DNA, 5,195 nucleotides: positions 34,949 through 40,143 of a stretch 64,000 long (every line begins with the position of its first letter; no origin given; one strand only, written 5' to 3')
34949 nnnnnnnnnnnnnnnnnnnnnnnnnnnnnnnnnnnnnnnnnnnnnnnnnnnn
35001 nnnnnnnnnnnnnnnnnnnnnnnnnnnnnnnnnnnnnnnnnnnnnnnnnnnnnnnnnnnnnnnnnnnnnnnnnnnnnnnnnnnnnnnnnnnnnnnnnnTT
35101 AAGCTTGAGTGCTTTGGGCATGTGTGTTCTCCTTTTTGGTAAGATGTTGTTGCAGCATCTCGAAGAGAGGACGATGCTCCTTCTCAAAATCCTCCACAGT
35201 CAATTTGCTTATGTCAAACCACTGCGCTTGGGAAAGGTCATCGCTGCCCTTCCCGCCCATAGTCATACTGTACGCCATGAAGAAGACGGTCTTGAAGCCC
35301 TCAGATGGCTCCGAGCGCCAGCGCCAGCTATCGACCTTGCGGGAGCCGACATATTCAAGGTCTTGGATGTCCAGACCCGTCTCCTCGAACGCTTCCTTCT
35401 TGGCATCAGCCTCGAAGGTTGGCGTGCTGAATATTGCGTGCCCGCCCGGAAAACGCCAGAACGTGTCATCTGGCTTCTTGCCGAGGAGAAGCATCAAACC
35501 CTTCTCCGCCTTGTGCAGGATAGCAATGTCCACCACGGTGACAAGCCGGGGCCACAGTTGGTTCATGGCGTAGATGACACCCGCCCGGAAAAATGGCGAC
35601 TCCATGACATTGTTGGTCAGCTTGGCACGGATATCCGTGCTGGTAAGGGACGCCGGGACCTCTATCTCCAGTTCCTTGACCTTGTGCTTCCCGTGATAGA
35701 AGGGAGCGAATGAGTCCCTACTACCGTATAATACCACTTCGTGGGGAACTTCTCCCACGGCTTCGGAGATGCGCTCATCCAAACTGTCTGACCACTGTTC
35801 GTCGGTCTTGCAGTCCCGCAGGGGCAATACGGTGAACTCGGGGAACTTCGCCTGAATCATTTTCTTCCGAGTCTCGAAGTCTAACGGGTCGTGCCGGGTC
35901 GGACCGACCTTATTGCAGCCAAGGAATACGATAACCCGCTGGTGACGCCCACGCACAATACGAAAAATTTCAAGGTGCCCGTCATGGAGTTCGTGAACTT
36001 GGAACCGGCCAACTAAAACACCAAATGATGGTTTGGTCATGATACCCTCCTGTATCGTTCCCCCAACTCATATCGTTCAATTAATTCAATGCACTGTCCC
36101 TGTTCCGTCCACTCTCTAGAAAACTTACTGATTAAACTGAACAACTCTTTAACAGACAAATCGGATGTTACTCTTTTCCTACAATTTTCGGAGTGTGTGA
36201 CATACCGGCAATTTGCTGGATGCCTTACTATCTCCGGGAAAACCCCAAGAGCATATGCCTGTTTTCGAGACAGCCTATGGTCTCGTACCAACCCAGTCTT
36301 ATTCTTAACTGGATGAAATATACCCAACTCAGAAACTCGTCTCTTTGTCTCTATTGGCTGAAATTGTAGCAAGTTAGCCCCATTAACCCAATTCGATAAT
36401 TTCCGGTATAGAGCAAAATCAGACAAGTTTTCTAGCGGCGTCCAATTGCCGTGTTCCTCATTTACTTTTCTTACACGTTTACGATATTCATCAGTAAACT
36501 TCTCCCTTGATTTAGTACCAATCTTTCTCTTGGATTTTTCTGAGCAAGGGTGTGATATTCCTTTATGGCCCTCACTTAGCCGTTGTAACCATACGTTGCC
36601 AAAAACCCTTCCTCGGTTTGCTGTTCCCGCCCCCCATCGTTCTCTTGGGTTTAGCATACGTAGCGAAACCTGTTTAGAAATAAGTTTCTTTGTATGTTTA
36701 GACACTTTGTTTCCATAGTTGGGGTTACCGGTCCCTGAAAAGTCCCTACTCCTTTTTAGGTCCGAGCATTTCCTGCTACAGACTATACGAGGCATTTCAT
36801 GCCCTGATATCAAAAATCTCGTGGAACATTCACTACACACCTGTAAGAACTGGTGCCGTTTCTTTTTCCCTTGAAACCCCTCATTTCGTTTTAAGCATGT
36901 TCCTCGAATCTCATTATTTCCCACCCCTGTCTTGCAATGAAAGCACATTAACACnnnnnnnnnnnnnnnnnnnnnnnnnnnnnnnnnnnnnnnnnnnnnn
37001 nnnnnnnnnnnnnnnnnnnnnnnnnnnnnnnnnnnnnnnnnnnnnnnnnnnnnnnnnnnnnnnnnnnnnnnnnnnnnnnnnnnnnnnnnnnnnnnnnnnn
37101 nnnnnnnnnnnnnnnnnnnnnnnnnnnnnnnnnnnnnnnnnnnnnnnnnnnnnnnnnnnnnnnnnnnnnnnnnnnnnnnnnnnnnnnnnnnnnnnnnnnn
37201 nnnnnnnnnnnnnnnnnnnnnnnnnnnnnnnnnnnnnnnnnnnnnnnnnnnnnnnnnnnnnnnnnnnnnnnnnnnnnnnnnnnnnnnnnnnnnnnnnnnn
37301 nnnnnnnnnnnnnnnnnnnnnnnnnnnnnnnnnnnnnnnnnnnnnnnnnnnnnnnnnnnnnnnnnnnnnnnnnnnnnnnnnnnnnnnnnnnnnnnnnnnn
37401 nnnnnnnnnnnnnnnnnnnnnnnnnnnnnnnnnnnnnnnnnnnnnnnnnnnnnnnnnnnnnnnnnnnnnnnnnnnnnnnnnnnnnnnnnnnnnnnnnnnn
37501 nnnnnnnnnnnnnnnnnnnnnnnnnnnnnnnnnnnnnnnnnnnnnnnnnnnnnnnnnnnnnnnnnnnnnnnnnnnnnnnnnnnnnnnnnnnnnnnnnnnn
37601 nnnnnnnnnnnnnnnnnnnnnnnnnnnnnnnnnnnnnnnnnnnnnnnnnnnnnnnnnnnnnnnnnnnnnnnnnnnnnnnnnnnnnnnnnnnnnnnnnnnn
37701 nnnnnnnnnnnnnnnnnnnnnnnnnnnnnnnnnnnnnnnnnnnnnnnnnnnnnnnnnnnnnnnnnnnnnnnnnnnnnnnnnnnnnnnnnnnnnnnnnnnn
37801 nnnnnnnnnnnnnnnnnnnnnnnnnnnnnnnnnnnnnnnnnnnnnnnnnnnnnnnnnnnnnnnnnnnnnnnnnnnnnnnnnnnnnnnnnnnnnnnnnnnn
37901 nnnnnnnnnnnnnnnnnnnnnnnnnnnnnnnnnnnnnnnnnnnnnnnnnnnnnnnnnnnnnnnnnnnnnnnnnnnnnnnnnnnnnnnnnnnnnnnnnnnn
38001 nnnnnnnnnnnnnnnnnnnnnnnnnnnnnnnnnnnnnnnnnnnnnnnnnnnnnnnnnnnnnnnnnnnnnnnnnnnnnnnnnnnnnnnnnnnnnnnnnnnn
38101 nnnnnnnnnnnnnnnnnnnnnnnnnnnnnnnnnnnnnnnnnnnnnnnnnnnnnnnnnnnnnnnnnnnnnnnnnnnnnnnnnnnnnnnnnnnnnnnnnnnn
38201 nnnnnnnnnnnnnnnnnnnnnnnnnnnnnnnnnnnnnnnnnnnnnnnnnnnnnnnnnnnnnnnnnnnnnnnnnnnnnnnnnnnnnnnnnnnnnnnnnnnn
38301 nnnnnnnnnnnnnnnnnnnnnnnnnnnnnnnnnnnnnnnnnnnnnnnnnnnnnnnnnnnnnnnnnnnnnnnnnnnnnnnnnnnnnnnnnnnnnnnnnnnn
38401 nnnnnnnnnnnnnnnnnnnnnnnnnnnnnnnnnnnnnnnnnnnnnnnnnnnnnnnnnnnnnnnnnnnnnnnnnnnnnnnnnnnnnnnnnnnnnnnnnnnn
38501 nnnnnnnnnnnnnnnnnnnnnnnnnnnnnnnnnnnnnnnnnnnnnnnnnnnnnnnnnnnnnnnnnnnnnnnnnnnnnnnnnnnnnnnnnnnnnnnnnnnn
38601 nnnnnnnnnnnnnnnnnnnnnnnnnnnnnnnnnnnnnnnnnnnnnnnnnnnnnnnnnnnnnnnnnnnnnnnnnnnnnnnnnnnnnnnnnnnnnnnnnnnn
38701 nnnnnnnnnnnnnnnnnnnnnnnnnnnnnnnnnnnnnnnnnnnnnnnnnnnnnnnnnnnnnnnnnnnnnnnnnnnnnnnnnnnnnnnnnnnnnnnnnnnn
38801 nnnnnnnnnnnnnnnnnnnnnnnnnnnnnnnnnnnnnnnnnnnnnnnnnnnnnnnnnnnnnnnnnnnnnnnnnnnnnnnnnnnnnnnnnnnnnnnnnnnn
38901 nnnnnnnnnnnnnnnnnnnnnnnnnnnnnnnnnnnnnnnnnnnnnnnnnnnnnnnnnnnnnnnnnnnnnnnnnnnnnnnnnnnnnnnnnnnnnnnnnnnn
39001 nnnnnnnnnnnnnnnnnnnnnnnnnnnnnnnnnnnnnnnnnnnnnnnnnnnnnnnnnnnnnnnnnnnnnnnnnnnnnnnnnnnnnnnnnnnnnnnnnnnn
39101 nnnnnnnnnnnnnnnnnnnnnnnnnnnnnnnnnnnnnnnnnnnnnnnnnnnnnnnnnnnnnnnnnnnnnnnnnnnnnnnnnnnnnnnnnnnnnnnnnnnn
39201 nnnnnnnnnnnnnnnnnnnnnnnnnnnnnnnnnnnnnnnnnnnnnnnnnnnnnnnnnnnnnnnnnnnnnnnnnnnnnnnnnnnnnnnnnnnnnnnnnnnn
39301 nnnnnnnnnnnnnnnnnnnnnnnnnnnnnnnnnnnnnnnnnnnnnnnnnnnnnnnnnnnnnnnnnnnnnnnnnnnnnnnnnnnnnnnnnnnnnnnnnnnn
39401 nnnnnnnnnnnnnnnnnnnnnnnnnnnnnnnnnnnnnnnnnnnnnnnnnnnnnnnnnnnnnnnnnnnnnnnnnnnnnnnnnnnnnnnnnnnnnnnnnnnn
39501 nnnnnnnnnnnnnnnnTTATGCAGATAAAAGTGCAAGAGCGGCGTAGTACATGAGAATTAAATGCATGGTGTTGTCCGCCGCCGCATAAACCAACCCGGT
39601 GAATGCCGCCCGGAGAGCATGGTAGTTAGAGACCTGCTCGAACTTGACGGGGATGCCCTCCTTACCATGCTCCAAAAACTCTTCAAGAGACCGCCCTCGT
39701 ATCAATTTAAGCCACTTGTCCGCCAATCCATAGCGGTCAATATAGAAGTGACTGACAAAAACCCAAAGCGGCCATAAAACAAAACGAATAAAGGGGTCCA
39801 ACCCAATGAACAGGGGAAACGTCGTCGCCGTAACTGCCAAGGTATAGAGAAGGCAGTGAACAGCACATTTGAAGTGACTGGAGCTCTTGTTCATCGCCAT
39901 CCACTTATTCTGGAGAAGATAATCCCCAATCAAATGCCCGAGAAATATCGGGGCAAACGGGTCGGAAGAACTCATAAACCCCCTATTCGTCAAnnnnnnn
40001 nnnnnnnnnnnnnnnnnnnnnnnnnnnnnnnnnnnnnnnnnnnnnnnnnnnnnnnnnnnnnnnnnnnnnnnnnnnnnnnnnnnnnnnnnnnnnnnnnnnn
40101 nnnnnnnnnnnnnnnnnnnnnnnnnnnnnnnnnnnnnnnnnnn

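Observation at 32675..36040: Phage-encoded NAD+ salvage pair (NAMPT + NMNAT/Nudix) with adjacent AAA+ ATPase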

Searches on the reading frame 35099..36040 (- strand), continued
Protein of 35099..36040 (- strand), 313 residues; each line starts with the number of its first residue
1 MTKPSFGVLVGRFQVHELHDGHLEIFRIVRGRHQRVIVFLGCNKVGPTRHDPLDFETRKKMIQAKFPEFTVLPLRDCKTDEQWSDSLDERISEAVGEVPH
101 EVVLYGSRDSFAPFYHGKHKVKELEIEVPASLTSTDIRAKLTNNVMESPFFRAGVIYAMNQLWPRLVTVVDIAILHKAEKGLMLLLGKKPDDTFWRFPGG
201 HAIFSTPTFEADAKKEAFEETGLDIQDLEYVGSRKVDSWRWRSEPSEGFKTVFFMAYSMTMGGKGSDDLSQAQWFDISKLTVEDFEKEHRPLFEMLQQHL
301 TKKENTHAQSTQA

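Call 47: get_annotated_region(hit=H60, flank=4000)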
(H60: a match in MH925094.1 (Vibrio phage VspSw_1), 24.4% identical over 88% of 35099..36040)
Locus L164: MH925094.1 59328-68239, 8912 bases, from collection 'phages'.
description: UNVERIFIED: Vibrio phage VspSw_1, complete genome.
organism: Vibrio phage VspSw_1 (NCBI taxid 2484249)
taxonomy: Viruses; Duplodnaviria; Heunggongvirae; Uroviricota; Caudoviricetes; Demerecviridae; Pogseptimavirus; Pogseptimavirus VspSw1
host: Vibrio sp.; source: sewage water; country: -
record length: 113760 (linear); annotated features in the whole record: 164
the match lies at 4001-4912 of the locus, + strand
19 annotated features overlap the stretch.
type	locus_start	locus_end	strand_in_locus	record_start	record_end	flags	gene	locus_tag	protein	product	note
CDS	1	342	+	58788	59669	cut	-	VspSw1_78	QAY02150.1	hypothetical protein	hypothetical protein pp2 339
CDS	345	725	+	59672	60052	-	-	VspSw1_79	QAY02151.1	hypothetical protein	-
CDS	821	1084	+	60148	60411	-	-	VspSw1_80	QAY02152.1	hypothetical protein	-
CDS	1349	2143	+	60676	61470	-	-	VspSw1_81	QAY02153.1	hypothetical protein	hypothetical protein pVp-1 0100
CDS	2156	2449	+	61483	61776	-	-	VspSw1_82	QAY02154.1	hypothetical protein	-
CDS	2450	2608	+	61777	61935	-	-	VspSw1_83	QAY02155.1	hypothetical protein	-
CDS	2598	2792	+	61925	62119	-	-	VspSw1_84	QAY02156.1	hypothetical protein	-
CDS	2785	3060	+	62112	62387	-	-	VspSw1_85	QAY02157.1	hypothetical protein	-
CDS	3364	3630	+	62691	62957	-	-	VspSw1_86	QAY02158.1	hypothetical protein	-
misc_feature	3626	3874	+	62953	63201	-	-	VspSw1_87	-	-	similar to hypothetical protein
CDS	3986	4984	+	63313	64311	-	-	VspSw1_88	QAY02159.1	bifunctional nicotinamide mononucleotide adenylyltransferase/ADP-ribose pyrophosphatase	-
CDS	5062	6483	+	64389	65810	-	-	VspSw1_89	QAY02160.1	nicotinamide phosphoribosyltransferase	-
misc_feature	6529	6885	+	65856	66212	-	-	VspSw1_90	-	-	similar to hypothetical protein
CDS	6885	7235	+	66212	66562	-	-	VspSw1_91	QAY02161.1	hypothetical protein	-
CDS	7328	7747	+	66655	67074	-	-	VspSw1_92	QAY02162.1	hypothetical protein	-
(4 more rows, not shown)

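Call 62: search_protein_families(library=padloc, proteins=[window:35099-36040:-], max_evalue=0.01)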
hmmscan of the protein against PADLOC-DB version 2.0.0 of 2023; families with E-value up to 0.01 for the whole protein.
window:35099-36040:- (313 aa): 0 families

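Call 73: find_related_loci(query=A2, collection=genome_contigs, flank=4000)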
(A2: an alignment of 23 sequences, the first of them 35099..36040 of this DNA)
Query A2 (313 aa) in genome_contigs; peptide patterns used: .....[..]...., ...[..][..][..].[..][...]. (x = any residue, [..] = any of these).
26 stretches matched a pattern; 2 encode a relative of the query (tblastn E <= 1e-3); 2 distinct loci.
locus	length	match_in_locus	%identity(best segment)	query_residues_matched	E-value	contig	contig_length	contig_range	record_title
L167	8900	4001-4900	37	1-309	3e-57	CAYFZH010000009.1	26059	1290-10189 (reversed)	MAG TPA_asm: uncultured Candidatus Saccharibacteria bacterium isolate ERP113451_co1_12 genome assembly, contig: NODE_211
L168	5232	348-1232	32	2-300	3e-40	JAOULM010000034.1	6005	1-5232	MAG: Candidatus Nomurabacteria bacterium isolate 8_1_Jan_SF_Bin80 8_1_Jan_SF_Bin80_scaffold_8843_c1, whole genome shotgu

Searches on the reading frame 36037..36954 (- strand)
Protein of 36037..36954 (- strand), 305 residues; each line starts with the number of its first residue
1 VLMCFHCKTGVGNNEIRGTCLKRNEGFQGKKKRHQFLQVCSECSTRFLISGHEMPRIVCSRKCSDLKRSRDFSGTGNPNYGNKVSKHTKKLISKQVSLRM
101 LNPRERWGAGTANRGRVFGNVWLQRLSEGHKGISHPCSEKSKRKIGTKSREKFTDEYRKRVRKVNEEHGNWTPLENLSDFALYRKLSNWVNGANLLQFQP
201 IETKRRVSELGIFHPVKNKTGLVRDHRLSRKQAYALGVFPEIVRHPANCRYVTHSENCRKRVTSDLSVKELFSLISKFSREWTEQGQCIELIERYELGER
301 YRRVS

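Call 3: search_protein_families(library=pfam, proteins=[window:36037-36954:-], max_evalue=0.01)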
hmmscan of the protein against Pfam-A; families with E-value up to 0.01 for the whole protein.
window:36037-36954:- (305 aa): 1 family
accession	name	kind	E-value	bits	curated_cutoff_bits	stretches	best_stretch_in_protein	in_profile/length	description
PF07460.16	NUMOD3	-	0.0011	19.3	20.4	1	72-93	16-37/37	NUMOD3 motif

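Call 5: search_protein_families(library=phrogs, proteins=[window:36037-36954:-], max_evalue=0.001)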
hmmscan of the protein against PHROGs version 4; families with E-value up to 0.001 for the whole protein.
window:36037-36954:- (305 aa): 2 families
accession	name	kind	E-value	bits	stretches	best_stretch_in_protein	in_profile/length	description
phrog_23051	-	unknown function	9.2e-16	59.5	1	208-279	171-242/246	-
phrog_5104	-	unknown function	0.00023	21.8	0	70-280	90-217/228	-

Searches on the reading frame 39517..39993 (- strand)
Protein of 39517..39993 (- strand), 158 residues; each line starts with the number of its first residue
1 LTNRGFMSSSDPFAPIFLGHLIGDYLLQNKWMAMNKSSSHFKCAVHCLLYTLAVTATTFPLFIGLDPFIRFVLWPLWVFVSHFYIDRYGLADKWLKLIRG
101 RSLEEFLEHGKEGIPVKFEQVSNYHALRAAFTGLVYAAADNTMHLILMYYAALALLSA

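Call 42: search_protein_families(library=pfam, proteins=[window:39517-39993:-], max_evalue=1)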
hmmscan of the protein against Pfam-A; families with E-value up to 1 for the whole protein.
window:39517-39993:- (158 aa): 1 family
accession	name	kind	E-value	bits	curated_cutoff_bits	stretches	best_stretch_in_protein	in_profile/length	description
PF11750.13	DUF3307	-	1.1e-09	38.8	23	1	14-89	3-77/127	Protein of unknown function (DUF3307)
